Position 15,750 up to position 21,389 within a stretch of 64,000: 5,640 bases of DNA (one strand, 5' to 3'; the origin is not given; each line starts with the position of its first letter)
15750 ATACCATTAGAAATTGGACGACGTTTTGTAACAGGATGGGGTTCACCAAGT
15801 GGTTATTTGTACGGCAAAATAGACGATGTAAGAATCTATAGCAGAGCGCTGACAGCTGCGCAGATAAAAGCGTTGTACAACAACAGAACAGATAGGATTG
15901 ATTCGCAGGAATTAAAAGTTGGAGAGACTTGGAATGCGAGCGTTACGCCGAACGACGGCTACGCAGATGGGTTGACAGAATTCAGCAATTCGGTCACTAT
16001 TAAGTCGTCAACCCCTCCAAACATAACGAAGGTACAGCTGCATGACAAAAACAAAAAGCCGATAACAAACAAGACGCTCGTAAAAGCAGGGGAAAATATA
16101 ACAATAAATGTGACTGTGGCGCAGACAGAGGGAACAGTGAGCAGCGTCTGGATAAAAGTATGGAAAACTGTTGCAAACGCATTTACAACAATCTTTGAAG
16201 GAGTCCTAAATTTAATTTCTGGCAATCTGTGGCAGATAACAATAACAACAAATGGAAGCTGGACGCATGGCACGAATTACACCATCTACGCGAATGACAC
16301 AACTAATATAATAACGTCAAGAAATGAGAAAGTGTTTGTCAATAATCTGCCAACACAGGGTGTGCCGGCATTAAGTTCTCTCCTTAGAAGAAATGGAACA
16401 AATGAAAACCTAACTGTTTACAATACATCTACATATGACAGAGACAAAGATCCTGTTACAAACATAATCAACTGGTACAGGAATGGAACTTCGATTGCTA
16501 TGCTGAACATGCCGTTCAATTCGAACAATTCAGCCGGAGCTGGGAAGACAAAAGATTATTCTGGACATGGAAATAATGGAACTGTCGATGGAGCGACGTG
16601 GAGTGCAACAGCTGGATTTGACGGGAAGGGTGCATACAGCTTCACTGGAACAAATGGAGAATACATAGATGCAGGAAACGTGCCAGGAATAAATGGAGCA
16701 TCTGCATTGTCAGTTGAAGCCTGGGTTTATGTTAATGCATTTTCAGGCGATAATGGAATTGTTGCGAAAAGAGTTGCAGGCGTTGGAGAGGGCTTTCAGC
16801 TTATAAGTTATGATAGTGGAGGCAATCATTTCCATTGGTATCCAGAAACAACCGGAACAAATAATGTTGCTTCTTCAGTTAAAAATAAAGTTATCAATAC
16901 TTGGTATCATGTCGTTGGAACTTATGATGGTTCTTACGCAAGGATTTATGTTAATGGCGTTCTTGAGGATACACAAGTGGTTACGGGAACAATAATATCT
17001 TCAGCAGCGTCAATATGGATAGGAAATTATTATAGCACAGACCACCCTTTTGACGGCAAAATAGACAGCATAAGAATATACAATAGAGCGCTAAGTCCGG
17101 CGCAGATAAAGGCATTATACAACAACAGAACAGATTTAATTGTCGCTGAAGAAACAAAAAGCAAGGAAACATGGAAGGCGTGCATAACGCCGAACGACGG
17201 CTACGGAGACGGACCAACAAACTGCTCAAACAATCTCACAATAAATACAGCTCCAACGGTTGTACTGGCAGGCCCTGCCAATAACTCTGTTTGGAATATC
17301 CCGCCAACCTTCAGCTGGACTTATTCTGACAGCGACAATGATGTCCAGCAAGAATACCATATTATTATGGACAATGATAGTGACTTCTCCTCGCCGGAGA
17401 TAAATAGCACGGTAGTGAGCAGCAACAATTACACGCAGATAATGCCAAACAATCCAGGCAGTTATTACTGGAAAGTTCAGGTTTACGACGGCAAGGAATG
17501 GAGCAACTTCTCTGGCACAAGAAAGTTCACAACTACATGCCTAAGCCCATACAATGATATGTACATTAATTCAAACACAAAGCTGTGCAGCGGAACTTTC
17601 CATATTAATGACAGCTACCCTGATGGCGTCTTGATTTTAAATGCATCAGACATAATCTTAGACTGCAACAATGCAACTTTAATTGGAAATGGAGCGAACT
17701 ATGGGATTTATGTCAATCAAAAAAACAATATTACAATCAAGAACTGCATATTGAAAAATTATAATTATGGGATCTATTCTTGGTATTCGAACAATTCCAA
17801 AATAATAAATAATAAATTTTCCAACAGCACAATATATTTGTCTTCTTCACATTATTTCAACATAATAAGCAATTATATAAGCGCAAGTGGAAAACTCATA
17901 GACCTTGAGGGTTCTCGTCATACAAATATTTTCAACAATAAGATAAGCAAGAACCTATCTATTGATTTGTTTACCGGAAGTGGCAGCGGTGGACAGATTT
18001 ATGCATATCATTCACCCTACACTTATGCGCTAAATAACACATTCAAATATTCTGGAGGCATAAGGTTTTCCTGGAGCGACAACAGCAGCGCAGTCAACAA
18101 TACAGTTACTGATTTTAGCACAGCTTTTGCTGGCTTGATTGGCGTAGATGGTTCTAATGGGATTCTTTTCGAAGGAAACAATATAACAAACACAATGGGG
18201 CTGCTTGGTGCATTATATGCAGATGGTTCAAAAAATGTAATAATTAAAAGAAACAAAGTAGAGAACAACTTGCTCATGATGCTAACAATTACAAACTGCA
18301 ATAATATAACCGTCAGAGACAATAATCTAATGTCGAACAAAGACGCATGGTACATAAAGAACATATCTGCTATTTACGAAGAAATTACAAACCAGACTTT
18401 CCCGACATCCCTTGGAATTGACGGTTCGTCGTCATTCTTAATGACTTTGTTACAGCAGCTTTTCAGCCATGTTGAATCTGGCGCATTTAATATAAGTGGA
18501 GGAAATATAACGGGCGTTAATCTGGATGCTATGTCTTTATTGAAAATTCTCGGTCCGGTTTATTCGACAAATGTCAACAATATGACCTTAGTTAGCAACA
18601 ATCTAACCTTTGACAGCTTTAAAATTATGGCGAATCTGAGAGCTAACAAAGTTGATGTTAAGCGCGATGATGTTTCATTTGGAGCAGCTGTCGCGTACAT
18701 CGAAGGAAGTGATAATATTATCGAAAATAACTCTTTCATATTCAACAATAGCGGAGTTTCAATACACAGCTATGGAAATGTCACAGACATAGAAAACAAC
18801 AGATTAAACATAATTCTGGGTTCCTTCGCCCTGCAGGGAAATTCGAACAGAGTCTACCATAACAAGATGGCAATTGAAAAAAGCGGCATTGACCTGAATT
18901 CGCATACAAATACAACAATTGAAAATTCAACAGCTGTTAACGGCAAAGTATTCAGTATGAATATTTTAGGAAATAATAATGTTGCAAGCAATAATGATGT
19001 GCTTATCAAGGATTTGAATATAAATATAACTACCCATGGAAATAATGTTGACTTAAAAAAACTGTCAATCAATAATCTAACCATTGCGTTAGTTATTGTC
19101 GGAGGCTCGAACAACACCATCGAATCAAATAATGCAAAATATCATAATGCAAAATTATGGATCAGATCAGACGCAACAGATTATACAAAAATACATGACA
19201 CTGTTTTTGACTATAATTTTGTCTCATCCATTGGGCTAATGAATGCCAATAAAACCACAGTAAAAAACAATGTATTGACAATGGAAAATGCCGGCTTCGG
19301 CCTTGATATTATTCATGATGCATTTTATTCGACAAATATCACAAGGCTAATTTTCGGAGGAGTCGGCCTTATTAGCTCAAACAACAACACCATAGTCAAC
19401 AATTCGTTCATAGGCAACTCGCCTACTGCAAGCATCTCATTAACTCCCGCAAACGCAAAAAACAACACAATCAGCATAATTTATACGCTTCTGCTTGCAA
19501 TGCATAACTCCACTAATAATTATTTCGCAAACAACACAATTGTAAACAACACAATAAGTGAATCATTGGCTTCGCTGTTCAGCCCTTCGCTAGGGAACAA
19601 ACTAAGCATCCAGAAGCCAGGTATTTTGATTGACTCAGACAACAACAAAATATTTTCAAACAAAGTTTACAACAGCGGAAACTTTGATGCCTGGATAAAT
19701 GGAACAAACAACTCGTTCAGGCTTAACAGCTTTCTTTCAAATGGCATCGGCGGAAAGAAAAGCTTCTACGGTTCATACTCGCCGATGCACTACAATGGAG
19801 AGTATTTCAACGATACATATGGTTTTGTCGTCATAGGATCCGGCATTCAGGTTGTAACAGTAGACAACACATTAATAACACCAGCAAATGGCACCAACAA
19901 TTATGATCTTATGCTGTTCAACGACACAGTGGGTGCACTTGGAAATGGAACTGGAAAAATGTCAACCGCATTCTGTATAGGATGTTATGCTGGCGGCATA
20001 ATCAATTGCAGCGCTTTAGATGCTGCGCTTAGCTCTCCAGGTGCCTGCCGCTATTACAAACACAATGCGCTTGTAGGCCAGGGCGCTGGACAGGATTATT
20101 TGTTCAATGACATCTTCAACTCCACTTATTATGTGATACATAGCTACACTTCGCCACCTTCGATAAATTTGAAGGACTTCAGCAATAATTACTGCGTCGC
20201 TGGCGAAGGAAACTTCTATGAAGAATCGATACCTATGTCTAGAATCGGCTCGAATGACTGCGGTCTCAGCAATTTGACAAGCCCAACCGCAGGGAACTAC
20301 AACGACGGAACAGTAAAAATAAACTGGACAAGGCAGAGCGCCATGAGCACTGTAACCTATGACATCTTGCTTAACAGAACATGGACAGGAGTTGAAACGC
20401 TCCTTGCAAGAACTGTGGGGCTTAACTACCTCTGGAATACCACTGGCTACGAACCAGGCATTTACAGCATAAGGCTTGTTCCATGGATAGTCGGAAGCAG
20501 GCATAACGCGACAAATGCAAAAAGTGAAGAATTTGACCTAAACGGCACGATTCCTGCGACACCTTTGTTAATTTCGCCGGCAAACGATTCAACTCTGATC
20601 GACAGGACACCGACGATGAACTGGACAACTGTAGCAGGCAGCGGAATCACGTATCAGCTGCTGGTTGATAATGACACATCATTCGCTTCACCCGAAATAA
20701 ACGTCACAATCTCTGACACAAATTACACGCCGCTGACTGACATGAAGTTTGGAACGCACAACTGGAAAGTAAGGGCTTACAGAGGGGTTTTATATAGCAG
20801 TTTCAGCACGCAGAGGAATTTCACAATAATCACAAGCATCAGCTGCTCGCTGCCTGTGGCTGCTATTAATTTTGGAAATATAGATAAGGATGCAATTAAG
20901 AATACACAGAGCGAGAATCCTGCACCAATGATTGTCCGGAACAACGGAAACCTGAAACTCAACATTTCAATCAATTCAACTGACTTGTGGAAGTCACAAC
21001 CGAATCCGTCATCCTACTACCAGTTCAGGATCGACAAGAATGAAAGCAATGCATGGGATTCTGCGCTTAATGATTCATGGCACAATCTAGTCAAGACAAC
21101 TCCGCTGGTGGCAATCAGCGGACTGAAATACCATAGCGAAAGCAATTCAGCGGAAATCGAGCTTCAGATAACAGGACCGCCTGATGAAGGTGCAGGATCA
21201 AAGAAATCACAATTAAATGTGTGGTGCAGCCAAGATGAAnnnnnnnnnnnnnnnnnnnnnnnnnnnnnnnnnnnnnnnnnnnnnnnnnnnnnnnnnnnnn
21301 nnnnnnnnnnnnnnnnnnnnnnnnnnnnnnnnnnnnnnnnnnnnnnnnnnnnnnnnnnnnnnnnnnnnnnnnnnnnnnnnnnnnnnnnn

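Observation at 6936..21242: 4,768-aa surface protein with an unusual N-in anchor and a lectin / beta-helix architecture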

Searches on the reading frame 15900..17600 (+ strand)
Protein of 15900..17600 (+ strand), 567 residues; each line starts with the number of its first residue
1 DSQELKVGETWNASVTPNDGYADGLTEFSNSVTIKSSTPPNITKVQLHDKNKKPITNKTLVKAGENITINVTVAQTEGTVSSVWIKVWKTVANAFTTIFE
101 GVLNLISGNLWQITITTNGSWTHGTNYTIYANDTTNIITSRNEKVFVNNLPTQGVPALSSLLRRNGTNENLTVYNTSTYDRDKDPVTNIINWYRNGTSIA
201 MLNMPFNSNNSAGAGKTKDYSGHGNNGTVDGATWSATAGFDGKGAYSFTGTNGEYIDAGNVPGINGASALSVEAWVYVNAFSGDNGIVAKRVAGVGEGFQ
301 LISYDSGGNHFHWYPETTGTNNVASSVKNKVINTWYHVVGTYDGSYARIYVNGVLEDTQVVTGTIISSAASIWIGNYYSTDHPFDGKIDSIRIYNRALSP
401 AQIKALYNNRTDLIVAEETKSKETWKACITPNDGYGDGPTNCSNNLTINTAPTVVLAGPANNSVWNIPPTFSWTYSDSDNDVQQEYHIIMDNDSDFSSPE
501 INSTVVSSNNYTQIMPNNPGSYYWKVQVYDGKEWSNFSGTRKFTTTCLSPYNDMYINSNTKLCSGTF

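Call 9: search_protein_families(library=pfam, proteins=[window:15900-17600:+], max_evalue=10)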
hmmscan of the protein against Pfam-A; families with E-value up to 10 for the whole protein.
window:15900-17600:+ (567 aa): 6 families
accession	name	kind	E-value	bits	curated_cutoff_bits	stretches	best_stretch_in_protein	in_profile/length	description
PF13385.13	Laminin_G_3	-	1.2e-29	103.8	27.6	1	252-404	3-151/151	Concanavalin A-like lectin/glucanases superfamily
PF25788.1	Ig_Rha78A_N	-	2.1e-07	31.6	27.4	1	469-548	20-104/105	Rha78A-like, N-terminal immunoglobulin domain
PF02973.23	Sialidase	-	2.1e-05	24.6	26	1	326-404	98-182/189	Sialidase, N-terminal domain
PF00354.24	Pentaxin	-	0.029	14.5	25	1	322-410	73-170/194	Pentaxin family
PF14292.12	SusE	-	0.36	11.5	25.2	1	452-511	12-77/106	SusE outer membrane protein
PF21160.3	PrkC-like_PASTA-like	-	0.89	10.4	27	0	470-510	3-42/74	Serine/threonine protein kinase-like, C-terminal PASTA-like domain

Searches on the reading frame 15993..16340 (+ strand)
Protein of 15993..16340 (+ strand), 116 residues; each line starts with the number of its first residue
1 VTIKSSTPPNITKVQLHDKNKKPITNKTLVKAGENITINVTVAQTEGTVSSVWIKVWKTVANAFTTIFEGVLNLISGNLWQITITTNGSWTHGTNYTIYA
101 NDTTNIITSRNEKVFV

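Call 65: search_protein_families(library=ncbifam, proteins=[window:15993-16340:+], max_evalue=0.1)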
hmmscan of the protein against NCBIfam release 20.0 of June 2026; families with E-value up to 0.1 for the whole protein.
window:15993-16340:+ (116 aa): 0 families

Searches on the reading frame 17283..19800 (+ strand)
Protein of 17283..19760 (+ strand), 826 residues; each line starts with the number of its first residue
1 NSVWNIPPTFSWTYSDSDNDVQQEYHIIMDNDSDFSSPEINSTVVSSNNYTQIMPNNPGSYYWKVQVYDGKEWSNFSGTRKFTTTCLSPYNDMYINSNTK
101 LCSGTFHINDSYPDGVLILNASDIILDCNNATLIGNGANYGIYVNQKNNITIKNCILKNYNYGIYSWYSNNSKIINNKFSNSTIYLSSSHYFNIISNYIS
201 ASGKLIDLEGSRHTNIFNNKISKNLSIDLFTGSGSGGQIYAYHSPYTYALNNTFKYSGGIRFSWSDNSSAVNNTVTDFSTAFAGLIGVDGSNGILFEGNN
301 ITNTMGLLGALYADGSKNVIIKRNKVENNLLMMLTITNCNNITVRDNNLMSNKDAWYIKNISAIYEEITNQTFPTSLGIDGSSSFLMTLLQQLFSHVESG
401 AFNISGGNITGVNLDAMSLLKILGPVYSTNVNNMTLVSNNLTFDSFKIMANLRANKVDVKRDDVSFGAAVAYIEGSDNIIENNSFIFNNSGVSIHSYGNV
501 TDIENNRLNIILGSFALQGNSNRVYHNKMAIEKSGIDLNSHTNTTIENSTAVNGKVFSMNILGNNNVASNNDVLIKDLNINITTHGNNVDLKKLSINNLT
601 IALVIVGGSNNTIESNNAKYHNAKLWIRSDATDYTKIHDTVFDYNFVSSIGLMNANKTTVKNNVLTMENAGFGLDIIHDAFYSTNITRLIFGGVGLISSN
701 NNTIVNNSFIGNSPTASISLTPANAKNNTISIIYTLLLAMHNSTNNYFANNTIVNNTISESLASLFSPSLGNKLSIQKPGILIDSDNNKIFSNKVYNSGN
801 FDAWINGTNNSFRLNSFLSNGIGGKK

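Call 36: search_solved_structures(query=window:17283-19800:+, max_evalue=1)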
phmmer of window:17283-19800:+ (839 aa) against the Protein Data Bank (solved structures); distinct sequences matched with E-value up to 1: 6.
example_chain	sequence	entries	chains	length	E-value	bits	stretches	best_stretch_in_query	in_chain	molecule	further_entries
2cd7_A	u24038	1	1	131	0.24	12.7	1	14-81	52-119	PROTEIN ARSC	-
1lk0_A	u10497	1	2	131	0.42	12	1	15-81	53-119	arsenate reductase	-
1jf8_A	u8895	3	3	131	0.42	11.9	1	15-81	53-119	arsenate reductase | Protein arsC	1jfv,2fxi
1lju_A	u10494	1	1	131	0.42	11.9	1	15-81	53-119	arsenate reductase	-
1ljl_A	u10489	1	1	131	0.42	11.9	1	15-81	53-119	arsenate reductase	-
1rxe_A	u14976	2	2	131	0.52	11.6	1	15-81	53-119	Arsenate reductase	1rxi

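Call 51: search_solved_structures(query=A3, max_evalue=1)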
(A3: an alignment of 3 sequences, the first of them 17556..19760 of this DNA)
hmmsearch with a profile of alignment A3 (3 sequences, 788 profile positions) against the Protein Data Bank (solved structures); distinct sequences matched with E-value up to 1: 0.

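Call 65: search_protein_families(library=ncbifam, proteins=[window:17283-19760:+], max_evalue=0.1)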
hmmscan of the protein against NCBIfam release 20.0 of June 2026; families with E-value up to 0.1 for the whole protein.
window:17283-19760:+ (826 aa): 2 families
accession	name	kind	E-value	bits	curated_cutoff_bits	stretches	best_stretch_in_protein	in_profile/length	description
TIGR04247.1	NosD_copper_fam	subfamily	1.5e-05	23.8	300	1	140-355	76-288/377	nitrous oxide reductase family maturation protein NosD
TIGR03804.1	para_beta_helix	repeat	2.2e-05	24.1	19.45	1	141-183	1-43/44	parallel beta-helix repeat protein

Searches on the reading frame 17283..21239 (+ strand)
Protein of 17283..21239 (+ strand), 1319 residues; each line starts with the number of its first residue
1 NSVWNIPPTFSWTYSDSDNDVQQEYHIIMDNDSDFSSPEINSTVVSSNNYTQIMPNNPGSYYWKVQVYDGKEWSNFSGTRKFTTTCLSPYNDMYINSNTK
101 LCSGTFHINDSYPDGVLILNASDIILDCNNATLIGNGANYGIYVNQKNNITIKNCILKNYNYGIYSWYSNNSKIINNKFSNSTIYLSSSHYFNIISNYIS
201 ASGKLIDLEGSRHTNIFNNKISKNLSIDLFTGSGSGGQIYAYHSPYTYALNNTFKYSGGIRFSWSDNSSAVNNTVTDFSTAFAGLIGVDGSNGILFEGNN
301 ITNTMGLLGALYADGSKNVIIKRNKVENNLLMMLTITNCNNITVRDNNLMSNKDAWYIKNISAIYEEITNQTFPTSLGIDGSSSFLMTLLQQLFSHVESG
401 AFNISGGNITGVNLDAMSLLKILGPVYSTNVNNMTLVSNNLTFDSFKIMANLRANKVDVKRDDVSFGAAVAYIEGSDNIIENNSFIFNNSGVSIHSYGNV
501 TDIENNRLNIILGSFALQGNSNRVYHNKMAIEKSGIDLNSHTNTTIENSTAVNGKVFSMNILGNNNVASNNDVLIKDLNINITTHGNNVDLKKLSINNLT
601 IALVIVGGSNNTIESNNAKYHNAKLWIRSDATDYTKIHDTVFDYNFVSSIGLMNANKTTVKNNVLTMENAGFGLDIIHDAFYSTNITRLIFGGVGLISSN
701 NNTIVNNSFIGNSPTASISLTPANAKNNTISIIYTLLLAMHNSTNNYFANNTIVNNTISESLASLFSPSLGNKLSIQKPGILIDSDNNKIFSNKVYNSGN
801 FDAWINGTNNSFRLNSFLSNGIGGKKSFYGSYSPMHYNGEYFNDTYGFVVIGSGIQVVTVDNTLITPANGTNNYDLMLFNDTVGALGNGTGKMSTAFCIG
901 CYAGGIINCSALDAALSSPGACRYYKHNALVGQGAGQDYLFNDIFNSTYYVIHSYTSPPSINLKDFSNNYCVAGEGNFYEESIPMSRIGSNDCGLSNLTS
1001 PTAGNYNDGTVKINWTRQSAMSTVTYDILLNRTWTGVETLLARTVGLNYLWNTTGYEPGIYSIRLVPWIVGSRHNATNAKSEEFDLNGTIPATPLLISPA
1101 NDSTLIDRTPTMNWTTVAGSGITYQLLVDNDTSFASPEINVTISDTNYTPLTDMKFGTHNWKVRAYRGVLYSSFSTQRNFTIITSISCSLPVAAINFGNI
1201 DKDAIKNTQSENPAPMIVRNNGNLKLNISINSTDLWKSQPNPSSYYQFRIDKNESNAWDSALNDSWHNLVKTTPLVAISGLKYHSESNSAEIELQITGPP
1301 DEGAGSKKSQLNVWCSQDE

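Call 20: find_homologous_proteins(query=window:17283-21239:+, max_evalue=0.001)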
Query window:17283-21239:+ (1319 aa): 37 proteins with E <= 0.001 among 8000 candidates.
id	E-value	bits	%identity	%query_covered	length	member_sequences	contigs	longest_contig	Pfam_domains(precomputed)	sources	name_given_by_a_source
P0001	1.3e-218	747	35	89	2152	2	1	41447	PF13229.13,PF05048.20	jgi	jgi:parallel beta-helix repeat protein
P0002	1.2e-192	661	32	89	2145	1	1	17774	PF13229.13,PF05048.20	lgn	-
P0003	9.4e-81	290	35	40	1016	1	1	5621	PF13385.14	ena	-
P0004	1.1e-58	217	43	7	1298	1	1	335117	PF25788.3,PF24489.2,PF00082.28,PF19077.7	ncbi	-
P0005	2.2e-50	190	41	7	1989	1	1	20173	PF13229.13,PF00092.35,PF13519.13,PF07705.18,PF05048.20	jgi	jgi:VWFA-related protein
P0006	2.8e-49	186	37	8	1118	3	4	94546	PF24421.2,PF25788.3,PF28308.1,PF14292.13,PF19077.7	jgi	jgi:hypothetical protein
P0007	9.3e-33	131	41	7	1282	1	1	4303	PF24421.2,PF25788.3,PF01835.26,PF19077.7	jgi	jgi:hypothetical protein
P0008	1.7e-32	130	41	7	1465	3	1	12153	PF24421.2,PF25788.3,PF10102.15,PF01835.26,PF19077.7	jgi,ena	-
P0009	2.8e-30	123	38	9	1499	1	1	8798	PF02412.24,PF13229.13,PF05048.20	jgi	-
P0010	2.3e-29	120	33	8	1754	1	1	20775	PF25788.3,PF19077.7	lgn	-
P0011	4.2e-27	112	48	11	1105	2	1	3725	PF13229.13,PF05048.20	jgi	-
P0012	5.9e-21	92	34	7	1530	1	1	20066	PF17789.8,PF07210.19,PF08308.18,PF17802.8,PF25788.3,PF13620.13,PF17210.10,PF17936.8,PF13715.13,PF02369.23,PF11974.15,PF24025.2,PF22904.4,PF19077.7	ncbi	-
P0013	6.4e-20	89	34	17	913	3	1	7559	PF13229.13,PF05048.20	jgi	-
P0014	8.2e-18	82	43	7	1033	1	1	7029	PF13229.13,PF05048.20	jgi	jgi:parallel beta-helix repeat protein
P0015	1.1e-17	81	43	6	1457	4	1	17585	PF24421.2,PF25788.3,PF10102.15,PF01835.26,PF19077.7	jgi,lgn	jgi:hypothetical protein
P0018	8.6e-14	68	36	6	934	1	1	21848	PF16655.13,PF25059.2,PF25788.3,PF00041.28,PF00082.28,PF10179.16,PF16656.12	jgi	-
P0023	3.3e-11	60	34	12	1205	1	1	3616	PF10670.16,PF13385.14,PF25788.3,PF13620.13,PF02210.32,PF00054.31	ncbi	ncbi:MAG: hypothetical protein D6797_02330, partial [Bdellovibrio sp.]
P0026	1.5e-9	54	37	9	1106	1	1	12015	PF00112.30,PF25059.2,PF08308.18,PF25788.3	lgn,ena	-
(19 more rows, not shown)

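Call 22: find_encoding_contigs(protein=P0001, flank=10000, max_places=3)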
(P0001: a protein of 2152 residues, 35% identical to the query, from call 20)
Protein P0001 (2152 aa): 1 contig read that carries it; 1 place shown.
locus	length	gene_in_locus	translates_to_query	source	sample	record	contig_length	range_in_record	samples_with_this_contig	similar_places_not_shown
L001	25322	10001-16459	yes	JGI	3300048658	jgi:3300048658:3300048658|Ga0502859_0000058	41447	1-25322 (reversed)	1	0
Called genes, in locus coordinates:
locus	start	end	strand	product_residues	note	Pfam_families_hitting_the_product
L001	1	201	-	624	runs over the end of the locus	PF01261:AP_endonuc_2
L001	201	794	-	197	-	-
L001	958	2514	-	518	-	-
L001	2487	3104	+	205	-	PF02163:Peptidase_M50 (faint)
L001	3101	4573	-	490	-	PF05048:NosD (weak), PF13229:Beta_helix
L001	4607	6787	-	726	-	PF00009:GTP_EFTU, PF22042:EF-G_D2, PF03144:GTP_EFTU_D2, PF14492:EFG_III, PF03764:EFG_IV, PF00679:EFG_C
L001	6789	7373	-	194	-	PF00334:NDK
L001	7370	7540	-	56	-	PF01246:Ribosomal_L24e, PF06467:zf-FCS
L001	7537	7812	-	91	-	PF01200:Ribosomal_S28e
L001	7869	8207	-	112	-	PF01248:Ribosomal_L7Ae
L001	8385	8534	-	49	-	PF18930:DUF5679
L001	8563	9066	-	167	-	PF01230:HIT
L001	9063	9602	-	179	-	PF11969:DcpS_C, PF01230:HIT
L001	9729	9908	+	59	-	-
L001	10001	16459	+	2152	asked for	PF05048:NosD, PF13229:Beta_helix, PF05048:NosD (weak)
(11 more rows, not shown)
